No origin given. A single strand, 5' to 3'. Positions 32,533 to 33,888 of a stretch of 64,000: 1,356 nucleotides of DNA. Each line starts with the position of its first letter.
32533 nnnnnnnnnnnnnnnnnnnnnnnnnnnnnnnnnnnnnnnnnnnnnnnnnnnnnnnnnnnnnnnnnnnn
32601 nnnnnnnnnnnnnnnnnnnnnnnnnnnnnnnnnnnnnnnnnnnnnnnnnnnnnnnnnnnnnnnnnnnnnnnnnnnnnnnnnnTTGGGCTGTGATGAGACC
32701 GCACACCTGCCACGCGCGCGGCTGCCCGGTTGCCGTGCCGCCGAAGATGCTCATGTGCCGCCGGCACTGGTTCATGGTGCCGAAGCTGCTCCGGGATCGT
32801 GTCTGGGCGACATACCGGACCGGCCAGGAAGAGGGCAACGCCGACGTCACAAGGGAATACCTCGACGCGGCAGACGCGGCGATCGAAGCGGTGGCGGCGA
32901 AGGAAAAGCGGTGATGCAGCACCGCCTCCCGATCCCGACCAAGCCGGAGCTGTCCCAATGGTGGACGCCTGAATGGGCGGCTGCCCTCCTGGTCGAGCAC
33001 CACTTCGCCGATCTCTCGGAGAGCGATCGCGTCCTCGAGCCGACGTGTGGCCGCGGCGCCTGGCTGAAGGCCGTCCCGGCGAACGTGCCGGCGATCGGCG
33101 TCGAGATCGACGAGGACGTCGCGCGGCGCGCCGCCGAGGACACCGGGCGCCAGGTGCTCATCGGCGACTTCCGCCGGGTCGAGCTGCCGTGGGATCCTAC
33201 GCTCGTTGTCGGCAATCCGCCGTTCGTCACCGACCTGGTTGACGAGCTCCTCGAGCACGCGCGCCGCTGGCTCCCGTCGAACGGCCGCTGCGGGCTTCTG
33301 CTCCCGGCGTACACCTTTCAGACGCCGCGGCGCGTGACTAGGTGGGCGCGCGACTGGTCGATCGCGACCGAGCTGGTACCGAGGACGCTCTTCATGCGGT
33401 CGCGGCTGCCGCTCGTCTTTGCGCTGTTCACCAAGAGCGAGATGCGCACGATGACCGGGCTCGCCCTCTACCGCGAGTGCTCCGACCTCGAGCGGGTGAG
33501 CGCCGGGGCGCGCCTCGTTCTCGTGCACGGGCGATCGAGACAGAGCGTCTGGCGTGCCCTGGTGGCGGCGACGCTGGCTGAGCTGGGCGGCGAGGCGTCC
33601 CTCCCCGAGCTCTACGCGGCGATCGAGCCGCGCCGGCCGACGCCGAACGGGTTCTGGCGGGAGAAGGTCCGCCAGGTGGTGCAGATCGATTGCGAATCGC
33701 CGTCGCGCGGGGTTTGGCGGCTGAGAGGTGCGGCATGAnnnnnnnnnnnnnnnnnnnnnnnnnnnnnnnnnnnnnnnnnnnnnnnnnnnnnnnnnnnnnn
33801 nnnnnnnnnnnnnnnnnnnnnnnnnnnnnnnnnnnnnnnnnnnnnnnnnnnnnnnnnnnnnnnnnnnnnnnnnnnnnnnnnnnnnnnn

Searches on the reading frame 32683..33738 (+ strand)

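Call 9: search_protein_families(library=pfam, proteins=[window:32683-33738:+], max_evalue=0.01)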
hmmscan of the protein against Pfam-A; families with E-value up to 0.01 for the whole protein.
window:32683-33738:+ (351 aa): 2 families
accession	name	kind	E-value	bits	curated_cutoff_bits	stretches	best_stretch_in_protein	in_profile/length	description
PF12764.12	Gly-rich_Ago1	-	0.00067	20.8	25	1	42-109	1-67/108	Glycine-rich region of argonaut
PF13489.12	Methyltransf_23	-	0.0017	18.5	27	0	108-223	17-133/164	Methyltransferase domain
